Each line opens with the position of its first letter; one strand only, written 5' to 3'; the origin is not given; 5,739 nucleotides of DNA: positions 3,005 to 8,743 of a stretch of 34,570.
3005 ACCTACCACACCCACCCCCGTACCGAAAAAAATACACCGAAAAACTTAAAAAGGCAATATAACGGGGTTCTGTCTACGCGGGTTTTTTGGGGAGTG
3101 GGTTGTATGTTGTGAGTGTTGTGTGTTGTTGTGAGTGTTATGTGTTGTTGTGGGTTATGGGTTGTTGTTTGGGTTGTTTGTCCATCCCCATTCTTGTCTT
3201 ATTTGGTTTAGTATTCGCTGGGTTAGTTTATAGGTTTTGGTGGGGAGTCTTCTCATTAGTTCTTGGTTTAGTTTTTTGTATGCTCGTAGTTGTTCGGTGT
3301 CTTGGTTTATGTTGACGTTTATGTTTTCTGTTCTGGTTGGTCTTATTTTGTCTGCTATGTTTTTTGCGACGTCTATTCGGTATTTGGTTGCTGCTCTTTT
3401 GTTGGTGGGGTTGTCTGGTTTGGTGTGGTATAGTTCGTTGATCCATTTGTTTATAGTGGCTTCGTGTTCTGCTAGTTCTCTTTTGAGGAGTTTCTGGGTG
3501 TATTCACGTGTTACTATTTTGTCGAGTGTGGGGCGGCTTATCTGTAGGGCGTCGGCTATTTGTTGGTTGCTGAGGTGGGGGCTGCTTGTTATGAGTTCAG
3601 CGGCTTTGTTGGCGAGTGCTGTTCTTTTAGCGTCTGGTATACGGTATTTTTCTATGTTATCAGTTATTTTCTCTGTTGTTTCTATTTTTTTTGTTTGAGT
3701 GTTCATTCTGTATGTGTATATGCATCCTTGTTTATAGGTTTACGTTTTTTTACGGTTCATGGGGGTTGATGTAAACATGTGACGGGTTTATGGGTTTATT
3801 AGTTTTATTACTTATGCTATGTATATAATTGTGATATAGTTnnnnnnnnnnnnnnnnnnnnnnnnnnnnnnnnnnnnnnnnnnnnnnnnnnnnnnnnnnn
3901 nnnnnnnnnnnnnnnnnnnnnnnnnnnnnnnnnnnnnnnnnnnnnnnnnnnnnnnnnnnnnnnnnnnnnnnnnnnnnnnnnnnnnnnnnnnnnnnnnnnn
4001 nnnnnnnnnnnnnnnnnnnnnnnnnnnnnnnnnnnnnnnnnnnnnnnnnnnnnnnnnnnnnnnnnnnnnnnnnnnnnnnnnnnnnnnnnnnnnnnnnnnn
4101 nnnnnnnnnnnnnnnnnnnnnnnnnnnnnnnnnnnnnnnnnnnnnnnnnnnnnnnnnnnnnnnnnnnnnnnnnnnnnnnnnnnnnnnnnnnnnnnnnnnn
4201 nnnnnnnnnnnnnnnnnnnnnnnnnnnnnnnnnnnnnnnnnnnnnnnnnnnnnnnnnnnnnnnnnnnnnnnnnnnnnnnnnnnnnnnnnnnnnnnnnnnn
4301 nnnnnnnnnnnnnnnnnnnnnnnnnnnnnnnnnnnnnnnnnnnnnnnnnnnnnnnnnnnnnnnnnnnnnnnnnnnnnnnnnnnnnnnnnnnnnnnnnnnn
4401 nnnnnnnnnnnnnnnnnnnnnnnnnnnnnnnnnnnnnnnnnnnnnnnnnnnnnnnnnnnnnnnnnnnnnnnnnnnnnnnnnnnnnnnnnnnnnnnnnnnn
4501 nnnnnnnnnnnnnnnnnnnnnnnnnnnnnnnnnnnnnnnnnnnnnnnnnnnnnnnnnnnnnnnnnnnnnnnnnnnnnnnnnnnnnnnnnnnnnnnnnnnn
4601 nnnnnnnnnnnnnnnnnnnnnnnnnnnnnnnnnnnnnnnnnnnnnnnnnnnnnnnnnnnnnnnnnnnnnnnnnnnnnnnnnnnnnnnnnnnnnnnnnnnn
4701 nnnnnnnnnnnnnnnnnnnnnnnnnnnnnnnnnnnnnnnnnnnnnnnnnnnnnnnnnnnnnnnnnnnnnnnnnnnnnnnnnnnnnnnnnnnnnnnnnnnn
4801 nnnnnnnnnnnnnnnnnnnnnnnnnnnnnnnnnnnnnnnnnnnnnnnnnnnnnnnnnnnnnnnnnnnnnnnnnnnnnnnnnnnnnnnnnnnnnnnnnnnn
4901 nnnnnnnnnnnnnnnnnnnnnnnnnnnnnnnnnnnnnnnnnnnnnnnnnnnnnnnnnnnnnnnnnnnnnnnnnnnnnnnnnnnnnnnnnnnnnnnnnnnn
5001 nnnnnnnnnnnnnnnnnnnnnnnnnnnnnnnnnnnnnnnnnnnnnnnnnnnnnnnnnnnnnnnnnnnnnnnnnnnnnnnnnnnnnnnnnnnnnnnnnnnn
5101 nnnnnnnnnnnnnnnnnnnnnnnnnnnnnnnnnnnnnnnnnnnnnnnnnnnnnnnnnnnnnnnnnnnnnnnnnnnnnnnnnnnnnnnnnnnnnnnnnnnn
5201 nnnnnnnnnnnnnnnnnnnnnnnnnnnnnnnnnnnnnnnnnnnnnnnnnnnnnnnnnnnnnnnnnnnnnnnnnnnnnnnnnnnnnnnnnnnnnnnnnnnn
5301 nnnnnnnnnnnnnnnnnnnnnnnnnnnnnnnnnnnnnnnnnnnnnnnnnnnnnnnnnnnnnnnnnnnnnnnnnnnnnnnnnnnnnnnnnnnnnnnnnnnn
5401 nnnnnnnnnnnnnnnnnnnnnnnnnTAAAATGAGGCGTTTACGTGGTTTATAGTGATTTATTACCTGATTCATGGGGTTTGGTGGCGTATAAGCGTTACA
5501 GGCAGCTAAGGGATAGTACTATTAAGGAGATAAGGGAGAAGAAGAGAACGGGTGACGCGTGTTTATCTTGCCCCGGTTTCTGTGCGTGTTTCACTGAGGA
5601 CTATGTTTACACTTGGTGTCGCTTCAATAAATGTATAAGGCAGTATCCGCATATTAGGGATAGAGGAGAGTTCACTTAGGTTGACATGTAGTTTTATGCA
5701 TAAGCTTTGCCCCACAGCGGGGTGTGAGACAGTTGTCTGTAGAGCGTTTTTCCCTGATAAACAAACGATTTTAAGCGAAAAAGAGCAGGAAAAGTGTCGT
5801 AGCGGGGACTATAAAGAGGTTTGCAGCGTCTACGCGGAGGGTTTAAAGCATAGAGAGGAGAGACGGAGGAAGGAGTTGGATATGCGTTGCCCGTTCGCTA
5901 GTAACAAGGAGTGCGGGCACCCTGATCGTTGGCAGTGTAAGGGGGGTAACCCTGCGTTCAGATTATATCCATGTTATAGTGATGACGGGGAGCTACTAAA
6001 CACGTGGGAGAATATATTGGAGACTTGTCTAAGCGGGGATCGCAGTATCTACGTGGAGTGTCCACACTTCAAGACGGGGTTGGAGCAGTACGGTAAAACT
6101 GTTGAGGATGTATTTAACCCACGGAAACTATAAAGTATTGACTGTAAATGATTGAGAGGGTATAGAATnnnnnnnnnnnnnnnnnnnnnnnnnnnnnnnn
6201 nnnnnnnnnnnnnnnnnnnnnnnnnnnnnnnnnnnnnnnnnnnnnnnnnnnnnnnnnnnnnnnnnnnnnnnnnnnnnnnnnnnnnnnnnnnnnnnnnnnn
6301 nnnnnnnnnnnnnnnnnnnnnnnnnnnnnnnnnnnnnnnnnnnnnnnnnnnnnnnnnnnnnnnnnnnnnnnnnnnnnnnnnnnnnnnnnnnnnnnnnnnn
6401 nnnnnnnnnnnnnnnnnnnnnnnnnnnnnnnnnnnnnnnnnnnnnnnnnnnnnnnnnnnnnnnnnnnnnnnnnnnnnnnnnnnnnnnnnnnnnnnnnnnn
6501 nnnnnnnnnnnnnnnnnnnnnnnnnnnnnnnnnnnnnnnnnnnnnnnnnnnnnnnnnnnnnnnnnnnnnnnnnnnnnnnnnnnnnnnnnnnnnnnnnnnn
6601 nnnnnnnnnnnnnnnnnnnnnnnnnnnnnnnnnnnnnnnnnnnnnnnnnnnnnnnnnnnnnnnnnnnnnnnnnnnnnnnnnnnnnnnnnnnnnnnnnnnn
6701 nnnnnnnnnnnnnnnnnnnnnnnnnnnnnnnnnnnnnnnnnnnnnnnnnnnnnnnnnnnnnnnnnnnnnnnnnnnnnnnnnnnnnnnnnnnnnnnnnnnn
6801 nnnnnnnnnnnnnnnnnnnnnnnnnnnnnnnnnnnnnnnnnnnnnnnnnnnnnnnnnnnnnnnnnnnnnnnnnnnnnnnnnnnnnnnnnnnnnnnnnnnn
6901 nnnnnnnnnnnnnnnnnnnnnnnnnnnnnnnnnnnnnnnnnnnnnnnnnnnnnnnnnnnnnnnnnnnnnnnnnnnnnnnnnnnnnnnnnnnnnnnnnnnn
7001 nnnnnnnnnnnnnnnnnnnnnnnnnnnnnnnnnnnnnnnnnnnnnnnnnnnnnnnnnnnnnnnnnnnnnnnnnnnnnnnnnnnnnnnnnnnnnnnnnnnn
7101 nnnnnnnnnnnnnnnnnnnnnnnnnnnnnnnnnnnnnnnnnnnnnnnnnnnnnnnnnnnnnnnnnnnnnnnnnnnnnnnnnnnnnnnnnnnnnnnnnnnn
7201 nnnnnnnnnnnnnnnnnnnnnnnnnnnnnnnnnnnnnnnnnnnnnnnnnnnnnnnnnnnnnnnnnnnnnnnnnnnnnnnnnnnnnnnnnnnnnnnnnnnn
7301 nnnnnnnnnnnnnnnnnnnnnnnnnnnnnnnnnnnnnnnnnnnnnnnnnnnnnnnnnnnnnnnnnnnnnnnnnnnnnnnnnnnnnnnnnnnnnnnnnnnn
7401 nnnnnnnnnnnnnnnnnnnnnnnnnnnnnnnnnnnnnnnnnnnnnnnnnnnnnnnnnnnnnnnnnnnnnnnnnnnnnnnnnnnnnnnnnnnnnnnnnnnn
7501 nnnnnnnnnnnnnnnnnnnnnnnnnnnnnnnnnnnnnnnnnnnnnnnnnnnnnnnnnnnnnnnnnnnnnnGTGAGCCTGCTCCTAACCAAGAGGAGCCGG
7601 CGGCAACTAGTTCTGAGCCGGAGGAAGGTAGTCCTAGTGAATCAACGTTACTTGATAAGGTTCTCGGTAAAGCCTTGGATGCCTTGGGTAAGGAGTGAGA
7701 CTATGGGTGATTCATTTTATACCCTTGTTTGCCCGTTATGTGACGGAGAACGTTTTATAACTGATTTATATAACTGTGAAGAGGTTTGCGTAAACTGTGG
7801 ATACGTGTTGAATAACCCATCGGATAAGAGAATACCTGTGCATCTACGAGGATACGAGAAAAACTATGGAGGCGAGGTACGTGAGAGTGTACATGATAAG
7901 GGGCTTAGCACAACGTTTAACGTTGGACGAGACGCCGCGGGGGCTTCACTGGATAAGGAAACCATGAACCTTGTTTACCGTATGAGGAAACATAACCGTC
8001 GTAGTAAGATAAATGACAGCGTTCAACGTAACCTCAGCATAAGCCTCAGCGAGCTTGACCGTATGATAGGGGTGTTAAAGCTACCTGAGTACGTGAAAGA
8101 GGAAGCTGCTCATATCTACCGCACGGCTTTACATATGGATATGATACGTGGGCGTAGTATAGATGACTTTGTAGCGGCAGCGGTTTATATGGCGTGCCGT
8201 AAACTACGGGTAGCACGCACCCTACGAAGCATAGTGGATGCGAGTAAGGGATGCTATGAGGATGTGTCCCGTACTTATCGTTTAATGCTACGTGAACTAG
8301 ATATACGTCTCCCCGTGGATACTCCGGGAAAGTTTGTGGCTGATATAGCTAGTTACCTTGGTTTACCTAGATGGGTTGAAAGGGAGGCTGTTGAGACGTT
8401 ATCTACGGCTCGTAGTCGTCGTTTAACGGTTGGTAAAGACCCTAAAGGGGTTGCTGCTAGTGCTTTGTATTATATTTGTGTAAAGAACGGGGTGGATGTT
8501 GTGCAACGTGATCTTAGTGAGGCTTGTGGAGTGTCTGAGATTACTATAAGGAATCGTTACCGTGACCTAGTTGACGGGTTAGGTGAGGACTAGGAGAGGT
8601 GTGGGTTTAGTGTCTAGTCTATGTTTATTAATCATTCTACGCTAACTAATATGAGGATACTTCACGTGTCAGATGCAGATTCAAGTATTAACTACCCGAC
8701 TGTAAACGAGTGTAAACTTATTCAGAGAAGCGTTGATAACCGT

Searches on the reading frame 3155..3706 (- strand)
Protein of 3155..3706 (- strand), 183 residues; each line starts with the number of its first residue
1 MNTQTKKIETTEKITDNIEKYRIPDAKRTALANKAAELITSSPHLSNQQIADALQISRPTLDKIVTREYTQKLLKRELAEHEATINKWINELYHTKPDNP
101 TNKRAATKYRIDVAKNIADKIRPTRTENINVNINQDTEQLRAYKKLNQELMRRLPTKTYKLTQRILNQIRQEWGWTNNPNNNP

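Call 32: search_protein_families(library=pfam, proteins=[window:3155-3706:-], max_evalue=0.01)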
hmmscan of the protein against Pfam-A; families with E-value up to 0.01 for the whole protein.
window:3155-3706:- (183 aa): 4 families
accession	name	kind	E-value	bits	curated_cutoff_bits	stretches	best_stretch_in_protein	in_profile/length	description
PF01381.28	HTH_3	-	0.00086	19.7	23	0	45-65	10-30/55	Helix-turn-helix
PF08522.16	BT_3987-like_N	-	0.0013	19.8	25.9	1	104-162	24-76/120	BT_3987-like, N-terminal domain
PF13384.12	HTH_23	-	0.0041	17.3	24.6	0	45-67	18-40/50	Homeodomain-like domain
PF13412.12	HTH_24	-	0.0075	16.3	21.9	0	38-61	11-34/48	Winged helix-turn-helix DNA-binding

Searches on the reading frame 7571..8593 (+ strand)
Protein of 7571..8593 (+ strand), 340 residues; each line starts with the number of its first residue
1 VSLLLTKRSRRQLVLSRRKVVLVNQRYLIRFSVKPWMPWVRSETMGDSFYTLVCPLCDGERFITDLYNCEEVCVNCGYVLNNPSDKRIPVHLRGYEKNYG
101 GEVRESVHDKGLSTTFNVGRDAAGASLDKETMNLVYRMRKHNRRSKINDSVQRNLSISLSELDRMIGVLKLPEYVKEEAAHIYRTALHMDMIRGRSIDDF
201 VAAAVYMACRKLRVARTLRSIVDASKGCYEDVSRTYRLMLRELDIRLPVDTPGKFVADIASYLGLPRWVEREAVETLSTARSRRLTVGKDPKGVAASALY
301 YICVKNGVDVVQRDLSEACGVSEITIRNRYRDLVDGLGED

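Call 7: search_protein_families(library=pfam, proteins=[window:7571-8593:+], max_evalue=0.01)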
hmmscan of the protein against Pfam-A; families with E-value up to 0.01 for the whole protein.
window:7571-8593:+ (340 aa): 3 families
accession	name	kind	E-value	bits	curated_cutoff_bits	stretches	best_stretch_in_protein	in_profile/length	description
PF00382.24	TFIIB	-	5.8e-35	119.6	23.6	2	161-241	11-91/92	Transcription factor TFIIB repeat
PF21913.1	ORC6_2nd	-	0.0001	23.2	27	0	200-216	45-61/87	ORC6 second cyclin-like domain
PF08271.17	Zn_Ribbon_TF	-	0.0089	16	29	0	53-82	2-31/43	TFIIB zinc-binding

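Call 33: find_related_loci(query=window:7700-8593:+, collection=genome_contigs, flank=3000)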
Query window:7700-8593:+ (297 aa) in genome_contigs; peptide patterns used: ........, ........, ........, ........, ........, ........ (x = any residue, [..] = any of these).
54 stretches matched a pattern; 3 encode a relative of the query (tblastn E <= 1e-3); 3 distinct loci.
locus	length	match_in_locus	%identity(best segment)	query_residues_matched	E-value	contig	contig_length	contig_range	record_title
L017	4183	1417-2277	30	10-292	2e-32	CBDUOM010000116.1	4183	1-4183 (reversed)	MAG TPA_asm: uncultured archaeon isolate SRR6823441_concoct_23 genome assembly, contig: ERZ1742239.30410, whole genome s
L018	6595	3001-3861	29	10-292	1e-31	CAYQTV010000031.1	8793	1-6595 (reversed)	MAG TPA_asm: uncultured Nitrososphaerales archaeon isolate SRP141552_co1_22 genome assembly, contig: NODE_3973_length_87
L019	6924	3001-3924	37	11-294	3e-58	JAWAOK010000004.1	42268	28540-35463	MAG: Candidatus Nezhaarchaeales archaeon isolate SZTDM-1b_201709_bins_4 SZTDM-1b_201709_bins_4_scaffold_4, whole genome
